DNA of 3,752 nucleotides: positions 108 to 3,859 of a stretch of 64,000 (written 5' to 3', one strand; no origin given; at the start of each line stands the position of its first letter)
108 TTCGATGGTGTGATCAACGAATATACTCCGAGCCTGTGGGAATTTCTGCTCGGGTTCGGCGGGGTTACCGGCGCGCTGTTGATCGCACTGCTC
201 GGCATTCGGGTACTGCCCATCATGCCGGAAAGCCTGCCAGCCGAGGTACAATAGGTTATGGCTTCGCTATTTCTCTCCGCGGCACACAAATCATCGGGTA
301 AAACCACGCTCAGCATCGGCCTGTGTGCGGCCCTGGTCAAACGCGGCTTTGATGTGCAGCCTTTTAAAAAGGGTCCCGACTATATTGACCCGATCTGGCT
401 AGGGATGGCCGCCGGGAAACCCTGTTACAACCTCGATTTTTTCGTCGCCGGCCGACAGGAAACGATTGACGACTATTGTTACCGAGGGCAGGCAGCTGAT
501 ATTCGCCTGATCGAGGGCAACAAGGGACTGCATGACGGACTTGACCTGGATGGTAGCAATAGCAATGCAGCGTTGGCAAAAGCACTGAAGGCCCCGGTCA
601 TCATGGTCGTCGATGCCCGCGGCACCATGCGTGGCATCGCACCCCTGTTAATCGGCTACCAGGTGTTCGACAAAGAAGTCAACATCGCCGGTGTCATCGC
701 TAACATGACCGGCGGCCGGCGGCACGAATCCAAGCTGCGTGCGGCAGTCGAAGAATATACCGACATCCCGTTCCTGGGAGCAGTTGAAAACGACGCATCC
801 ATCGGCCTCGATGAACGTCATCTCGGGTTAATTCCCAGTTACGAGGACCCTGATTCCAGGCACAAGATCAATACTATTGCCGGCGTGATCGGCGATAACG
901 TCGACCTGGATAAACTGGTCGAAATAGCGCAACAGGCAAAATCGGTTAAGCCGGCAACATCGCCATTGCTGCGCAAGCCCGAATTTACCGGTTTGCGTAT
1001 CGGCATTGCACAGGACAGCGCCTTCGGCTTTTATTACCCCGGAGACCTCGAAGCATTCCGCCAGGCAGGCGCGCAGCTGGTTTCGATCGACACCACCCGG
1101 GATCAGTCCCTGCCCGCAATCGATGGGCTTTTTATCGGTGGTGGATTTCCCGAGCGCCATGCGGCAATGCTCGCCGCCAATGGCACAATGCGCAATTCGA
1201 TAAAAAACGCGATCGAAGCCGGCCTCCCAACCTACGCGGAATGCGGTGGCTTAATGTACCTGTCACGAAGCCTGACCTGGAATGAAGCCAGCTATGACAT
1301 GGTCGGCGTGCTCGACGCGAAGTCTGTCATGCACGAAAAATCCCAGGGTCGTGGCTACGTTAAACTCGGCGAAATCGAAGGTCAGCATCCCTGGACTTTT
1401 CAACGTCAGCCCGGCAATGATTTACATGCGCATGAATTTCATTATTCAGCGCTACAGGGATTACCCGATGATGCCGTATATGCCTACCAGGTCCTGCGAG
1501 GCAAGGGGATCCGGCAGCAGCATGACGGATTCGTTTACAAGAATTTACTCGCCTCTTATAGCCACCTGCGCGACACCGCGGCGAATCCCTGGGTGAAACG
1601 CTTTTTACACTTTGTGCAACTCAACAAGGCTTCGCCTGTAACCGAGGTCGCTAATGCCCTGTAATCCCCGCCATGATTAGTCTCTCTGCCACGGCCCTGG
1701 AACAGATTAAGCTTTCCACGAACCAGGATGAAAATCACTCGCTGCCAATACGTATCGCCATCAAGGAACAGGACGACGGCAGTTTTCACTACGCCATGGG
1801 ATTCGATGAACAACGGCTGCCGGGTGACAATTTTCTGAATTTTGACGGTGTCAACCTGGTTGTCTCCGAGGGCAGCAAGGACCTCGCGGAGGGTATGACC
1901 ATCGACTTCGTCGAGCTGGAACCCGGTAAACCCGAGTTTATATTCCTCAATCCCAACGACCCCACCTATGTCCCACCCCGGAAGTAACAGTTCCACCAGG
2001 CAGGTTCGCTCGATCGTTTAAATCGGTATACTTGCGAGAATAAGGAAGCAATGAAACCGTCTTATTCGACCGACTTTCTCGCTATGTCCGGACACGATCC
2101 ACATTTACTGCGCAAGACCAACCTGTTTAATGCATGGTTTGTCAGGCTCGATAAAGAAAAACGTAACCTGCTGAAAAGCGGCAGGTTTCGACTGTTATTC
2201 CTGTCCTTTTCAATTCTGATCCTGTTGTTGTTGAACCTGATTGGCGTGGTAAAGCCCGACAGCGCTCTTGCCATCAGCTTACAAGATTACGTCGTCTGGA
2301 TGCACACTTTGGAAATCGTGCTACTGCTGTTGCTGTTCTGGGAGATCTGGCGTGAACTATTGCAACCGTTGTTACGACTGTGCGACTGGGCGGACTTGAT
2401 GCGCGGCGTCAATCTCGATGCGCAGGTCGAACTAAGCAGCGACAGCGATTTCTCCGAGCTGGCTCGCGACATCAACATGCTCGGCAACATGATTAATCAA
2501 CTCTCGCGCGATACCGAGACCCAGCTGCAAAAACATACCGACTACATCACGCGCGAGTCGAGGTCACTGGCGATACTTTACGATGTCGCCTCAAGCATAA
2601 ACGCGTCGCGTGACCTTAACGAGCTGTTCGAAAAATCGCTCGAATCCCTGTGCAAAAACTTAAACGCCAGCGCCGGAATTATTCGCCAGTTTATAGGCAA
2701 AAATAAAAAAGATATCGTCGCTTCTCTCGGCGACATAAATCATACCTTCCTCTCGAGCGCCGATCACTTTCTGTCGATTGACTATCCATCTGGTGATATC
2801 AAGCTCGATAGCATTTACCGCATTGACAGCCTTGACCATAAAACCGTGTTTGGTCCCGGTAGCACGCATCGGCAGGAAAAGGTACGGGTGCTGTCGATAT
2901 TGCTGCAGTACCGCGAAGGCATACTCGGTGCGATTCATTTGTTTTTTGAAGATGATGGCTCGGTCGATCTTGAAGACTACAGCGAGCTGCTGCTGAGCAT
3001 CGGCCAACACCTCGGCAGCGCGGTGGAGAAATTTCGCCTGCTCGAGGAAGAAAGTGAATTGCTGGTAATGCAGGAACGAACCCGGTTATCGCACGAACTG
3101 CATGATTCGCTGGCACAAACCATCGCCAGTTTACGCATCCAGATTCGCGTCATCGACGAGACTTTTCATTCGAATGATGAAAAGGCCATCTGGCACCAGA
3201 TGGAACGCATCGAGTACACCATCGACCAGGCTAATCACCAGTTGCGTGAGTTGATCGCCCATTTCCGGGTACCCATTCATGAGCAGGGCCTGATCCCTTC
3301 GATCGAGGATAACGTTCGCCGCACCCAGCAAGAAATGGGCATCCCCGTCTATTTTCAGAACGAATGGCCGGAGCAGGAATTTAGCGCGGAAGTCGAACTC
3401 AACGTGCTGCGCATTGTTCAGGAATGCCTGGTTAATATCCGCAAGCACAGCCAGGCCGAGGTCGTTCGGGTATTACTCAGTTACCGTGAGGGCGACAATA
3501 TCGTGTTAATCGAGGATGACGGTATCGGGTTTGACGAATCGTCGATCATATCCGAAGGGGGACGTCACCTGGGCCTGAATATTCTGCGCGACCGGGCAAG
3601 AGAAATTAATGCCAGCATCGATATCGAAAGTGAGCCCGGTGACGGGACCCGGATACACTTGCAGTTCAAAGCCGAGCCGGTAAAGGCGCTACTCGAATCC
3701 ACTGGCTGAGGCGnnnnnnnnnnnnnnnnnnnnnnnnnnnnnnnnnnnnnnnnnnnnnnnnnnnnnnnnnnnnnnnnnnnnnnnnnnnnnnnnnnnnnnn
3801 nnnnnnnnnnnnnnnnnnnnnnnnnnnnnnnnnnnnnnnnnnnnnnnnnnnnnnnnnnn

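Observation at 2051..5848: Two-component operon with an embedded HTH-[2Fe-2S]-FNR-like fusion protein, replacing dsrS downstream of dsrPNR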

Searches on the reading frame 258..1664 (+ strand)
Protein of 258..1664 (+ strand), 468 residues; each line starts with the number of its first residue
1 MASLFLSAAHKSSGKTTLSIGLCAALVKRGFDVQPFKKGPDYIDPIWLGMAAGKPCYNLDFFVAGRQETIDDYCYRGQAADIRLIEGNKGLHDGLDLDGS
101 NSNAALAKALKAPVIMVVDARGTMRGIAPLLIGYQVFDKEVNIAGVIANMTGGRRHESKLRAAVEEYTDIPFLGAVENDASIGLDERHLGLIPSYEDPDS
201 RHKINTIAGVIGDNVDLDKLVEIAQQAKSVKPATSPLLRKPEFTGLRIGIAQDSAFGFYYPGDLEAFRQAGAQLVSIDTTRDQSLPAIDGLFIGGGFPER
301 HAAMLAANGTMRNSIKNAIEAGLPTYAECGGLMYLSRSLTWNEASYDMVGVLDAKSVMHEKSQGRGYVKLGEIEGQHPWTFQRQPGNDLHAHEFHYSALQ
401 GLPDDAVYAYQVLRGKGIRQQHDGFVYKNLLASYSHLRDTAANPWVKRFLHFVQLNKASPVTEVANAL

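Call 3: search_protein_families(library=pfam, proteins=[window:258-1664:+], max_evalue=0.01)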
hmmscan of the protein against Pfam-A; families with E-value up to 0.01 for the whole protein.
window:258-1664:+ (468 aa): 4 families
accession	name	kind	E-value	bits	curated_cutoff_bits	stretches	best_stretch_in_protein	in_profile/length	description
PF07685.20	GATase_3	-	1.5e-36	126.3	27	1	247-437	1-189/196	CobB/CobQ-like glutamine amidotransferase domain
PF13500.12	AAA_26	-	6.4e-16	59.2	27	1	70-181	88-193/198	AAA domain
PF01656.29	CbiA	-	4e-15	56.3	25.4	1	13-182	10-115/125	CobQ/CobB/MinD/ParA nucleotide binding domain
PF01174.25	SNO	-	0.0051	17.2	27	1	279-353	25-97/188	SNO glutamine amidotransferase family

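Call 4: search_protein_families(library=ncbifam, proteins=[window:258-1664:+], max_evalue=0.01)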
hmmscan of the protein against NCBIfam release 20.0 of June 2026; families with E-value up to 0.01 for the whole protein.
window:258-1664:+ (468 aa): 11 families
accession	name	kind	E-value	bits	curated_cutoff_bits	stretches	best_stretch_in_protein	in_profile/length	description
NF033195.1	F430_CfbB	exception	5.3e-128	427.6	560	1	4-449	2-449/451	Ni-sirohydrochlorin a,c-diamide synthase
TIGR00379.1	cobB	subfamily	1.3e-123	413.3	261.4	1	11-452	9-446/449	cobyrinic/hydrogenobyrinic acid a,c-diamide synthase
NF002204.1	PRK01077.1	equivalog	1.1e-121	406.7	254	1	2-437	2-418/420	cobyrinic acid a,c-diamide synthase CobB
NF053748.1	bifunc_CobBC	exception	6.6e-95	319.1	950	1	4-456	4-446/797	bifunctional hydrogenobyrinic acid a,c-diamide synthase/histidinol phosphate aminotransferase CobBC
NF010471.0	PRK13896.1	equivalog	3.7e-81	273.4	693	1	2-440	2-422/433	cobyrinic acid a,c-diamide synthase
NF001989.1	PRK00784.1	equivalog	5.1e-09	35.3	273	1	6-37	5-36/480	cobyric acid synthase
NF052463.1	L2IsogltmlsynGatDStaph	equivalog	6.2e-08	32.7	450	1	271-436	34-187/237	lipid II isoglutaminyl synthase subunit GatD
TIGR00313.1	cobQ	equivalog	4.7e-06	25.7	309.9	1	10-37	7-34/477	cobyric acid synthase CobQ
TIGR03800.1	PLP_synth_Pdx2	equivalog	7.7e-06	26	105.55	1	265-355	16-101/184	pyridoxal 5'-phosphate synthase glutaminase subunit PdxT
NF004167.0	PRK05632.1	equivalog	0.0003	19.5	418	0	69-164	92-187/708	phosphate acetyltransferase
NF004921.0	PRK06278.1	equivalog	0.0029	16.6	354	0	4-166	242-409/482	cobyrinic acid a,c-diamide synthase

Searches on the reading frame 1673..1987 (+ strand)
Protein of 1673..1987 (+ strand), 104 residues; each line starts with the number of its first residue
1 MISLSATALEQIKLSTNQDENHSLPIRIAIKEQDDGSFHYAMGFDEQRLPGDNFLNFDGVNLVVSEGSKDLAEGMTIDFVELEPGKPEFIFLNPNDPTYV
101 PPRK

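Call 3: search_protein_families(library=pfam, proteins=[window:1673-1987:+], max_evalue=0.01)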
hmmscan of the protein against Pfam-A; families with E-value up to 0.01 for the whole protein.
window:1673-1987:+ (104 aa): 1 family
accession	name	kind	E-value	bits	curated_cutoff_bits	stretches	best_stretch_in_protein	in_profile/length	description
PF01521.26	Fe-S_biosyn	-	8.3e-06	26.4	26.3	1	2-81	3-88/110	Iron-sulphur cluster biosynthesis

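Call 4: search_protein_families(library=ncbifam, proteins=[window:1673-1987:+], max_evalue=0.01)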
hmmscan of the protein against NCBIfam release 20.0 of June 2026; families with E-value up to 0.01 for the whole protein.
window:1673-1987:+ (104 aa): 7 families
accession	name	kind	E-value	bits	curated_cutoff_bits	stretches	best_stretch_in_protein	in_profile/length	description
TIGR00049.1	TIGR00049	subfamily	3.6e-13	49.6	58.8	1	2-96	1-94/106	iron-sulfur cluster assembly accessory protein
NF010147.0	PRK13623.1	equivalog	7.6e-10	39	117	1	2-97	10-104/115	iron-sulfur cluster insertion protein ErpA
TIGR01997.1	sufA_proteo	equivalog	3e-06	27.3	136.2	1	2-96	3-95/107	Fe-S cluster assembly scaffold SufA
TIGR02011.1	IscA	equivalog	0.00039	20.6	150.6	1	3-95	2-92/105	iron-sulfur cluster assembly protein IscA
NF038090.1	IscA_HesB_Se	subfamily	0.00042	20.6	85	1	1-81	1-79/101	IscA/HesB family protein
NF007049.0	PRK09502.1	equivalog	0.0018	18.4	181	1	2-95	3-94/107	iron-sulfur cluster assembly protein IscA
NF007050.0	PRK09504.1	equivalog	0.0061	16.6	161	1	3-94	19-108/122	Fe-S cluster assembly scaffold SufA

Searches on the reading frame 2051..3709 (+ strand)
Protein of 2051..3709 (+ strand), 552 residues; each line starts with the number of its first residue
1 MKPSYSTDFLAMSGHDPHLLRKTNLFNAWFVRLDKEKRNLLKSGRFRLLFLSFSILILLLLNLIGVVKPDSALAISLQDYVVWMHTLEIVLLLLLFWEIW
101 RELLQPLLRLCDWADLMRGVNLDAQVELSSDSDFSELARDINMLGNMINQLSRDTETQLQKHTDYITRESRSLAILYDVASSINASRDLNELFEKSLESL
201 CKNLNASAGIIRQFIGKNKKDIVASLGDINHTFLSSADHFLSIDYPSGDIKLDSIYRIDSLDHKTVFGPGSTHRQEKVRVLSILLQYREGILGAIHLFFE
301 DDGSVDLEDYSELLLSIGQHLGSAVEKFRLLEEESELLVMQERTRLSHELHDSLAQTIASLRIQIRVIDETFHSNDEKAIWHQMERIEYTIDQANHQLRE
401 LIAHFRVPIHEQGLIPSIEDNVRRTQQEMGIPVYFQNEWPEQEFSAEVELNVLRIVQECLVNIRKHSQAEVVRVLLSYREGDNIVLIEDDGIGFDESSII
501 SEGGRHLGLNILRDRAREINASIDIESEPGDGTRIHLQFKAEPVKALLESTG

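Call 3: search_protein_families(library=pfam, proteins=[window:2051-3709:+], max_evalue=0.01)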
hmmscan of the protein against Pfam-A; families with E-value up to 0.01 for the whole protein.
window:2051-3709:+ (552 aa): 2 families
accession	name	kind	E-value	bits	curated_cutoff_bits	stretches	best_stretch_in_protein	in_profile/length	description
PF02518.31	HATPase_c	-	4.5e-13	50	26.4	1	449-542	3-110/111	Histidine kinase-, DNA gyrase B-, and HSP90-like ATPase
PF07730.19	HisKA_3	-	1.4e-12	48.4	24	1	342-408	1-65/68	Histidine kinase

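Call 4: search_protein_families(library=ncbifam, proteins=[window:2051-3709:+], max_evalue=0.01)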
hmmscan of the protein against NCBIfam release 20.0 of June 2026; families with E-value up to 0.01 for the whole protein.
window:2051-3709:+ (552 aa): 17 families
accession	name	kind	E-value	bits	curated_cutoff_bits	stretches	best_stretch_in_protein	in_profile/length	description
NF008184.0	PRK10935.1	equivalog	1.5e-55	189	553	2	310-542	331-560/565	nitrate/nitrite two-component system sensor histidine kinase NarQ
NF007896.0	PRK10600.1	equivalog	3.9e-40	138.1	578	2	329-543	377-587/598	nitrate/nitrite two-component system sensor histidine kinase NarX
NF052443.1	SensHisKinMctS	equivalog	1.8e-23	82.6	700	1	341-538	249-445/457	two-component system sensor histidine kinase MctS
NF052531.1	Strep_LiaS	equivalog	6.5e-22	78.2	450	1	333-537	123-323/328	envelope stress sensor histidine kinase LiaS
NF047786.1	his_kin_MadS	equivalog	5.2e-20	72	500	1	329-537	217-431/434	MadS family sensor histidine kinase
NF008649.0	PRK11644.1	equivalog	6.4e-18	64.8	408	1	336-537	295-492/499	signal transduction histidine-protein kinase/phosphatase UhpB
NF047322.1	HK_morpho_MacS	equivalog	3e-09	36.5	300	1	446-538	270-365/367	MacS family sensor histidine kinase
NF040691.1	MtrAB_MtrB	equivalog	1e-07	31.4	450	1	420-546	357-497/507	MtrAB system histidine kinase MtrB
NF046044.1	PnpS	equivalog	1.3e-05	24.4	400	0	501-539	351-389/390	two-component system histidine kinase PnpS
NF007898.0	PRK10604.1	equivalog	5.1e-05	22.6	478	1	343-540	212-422/433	two-component system sensor histidine kinase RstB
NF008298.1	PRK11086.1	subfamily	0.00027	19.5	520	1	456-539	432-523/529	DcuS/MalK family sensor histidine kinase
NF041336.1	CheA_Halo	equivalog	0.00038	19.2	950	1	502-539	498-535/666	chemotaxis protein CheA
TIGR02966.1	phoR_proteo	equivalog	0.0005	19.2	334.2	0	414-539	194-333/333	phosphate regulon sensor histidine kinase PhoR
NF038263.1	prot_phos_SiaA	equivalog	0.002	16.7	700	1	77-174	303-405/658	biofilm regulation protein phosphatase SiaA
NF007837.0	PRK10549.1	equivalog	0.0028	16.4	603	1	83-150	167-235/466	envelope stress sensor histidine kinase BaeS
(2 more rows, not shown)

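Call 58: search_solved_structures(query=window:2051-3706:+, max_evalue=0.001, show_alignments=1)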
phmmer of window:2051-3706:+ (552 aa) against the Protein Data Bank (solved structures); distinct sequences matched with E-value up to 0.001: 13.
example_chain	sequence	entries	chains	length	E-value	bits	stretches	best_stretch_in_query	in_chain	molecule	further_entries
3gig_A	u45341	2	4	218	6.7e-13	51.3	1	332-534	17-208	Sensor histidine kinase desK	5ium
7ssj_A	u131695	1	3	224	7.6e-13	51.2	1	332-534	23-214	Sensor histidine kinase DesK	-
3ehf_A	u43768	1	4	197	8.3e-12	47.7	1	340-534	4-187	Sensor kinase (YocF protein)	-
3gie_A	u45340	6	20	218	8.9e-12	47.6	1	332-534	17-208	Sensor histidine kinase desK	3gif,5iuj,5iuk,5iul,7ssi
3ehh_A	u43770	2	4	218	1.7e-11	46.7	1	332-534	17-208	Sensor kinase (YocF protein)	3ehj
4gt8_A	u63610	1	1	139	2.2e-08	36.5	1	418-538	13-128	Sensor protein vraS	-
3ehg_A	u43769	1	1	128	7.8e-07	31.3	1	433-534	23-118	Sensor kinase (YocF protein)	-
1i58_A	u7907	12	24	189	0.00026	23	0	493-538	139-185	CHEMOTAXIS PROTEIN CHEA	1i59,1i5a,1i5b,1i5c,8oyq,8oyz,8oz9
1i5d_A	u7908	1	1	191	0.00027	22.9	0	493-538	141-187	CHEMOTAXIS PROTEIN CHEA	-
6mi6_A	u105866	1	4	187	0.00027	22.9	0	493-538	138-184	Chemotaxis protein CheA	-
2ch4_A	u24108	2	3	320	0.00054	22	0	493-539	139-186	CHEMOTAXIS PROTEIN CHEA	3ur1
4jpb_A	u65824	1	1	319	0.00057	21.9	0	493-539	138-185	Chemotaxis protein CheA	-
4xiv_A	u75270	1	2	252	0.0006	21.8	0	493-538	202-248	Chemotaxis protein CheA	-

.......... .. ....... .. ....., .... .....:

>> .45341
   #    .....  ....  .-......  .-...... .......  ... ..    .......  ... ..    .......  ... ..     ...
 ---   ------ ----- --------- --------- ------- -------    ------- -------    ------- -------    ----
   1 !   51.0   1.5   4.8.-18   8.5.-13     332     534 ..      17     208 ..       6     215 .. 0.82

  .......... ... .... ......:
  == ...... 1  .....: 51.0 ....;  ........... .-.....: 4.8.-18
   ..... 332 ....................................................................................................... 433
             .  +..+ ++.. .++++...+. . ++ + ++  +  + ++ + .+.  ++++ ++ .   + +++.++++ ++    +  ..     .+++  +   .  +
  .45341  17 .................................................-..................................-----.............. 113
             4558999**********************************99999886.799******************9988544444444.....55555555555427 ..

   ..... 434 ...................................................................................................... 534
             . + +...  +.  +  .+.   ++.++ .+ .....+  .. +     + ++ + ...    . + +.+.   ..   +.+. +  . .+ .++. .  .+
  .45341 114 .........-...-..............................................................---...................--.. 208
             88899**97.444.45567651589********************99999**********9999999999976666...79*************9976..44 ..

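Call 98: search_protein_families(library=pfam, alignment_id=A8, max_evalue=0.001)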
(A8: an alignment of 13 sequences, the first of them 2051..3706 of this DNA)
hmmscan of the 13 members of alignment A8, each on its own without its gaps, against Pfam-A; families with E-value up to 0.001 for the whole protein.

A. member 1, window:2051-3706:+ (552 aa): 2 families
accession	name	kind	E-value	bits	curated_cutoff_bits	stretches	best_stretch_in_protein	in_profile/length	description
PF02518.31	HATPase_c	-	4.5e-13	50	26.4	1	449-542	3-110/111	Histidine kinase-, DNA gyrase B-, and HSP90-like ATPase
PF07730.19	HisKA_3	-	1.4e-12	48.4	24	1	342-408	1-65/68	Histidine kinase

B. families by the number of members that match (of 13 scanned): 3 families
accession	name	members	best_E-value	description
PF02518.31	HATPase_c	13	3.6e-15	Histidine kinase-, DNA gyrase B-, and HSP90-like ATPase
PF07730.19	HisKA_3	13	2.7e-14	Histidine kinase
PF13185.12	GAF_2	1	0.0004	GAF domain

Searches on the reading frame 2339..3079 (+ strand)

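Call 57: search_protein_families(library=pfam, proteins=[window:2339-3079:+], max_evalue=10)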
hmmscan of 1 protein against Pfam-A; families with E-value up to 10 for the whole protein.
seq(247 aa): 2 families
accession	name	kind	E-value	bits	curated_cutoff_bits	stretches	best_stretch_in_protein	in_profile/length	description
PF13185.12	GAF_2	-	0.0046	17.6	28.6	1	90-230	1-136/136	GAF domain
PF21983.2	NikA-like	-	0.041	14.5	27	1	19-57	32-70/72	Mobilization protein NikA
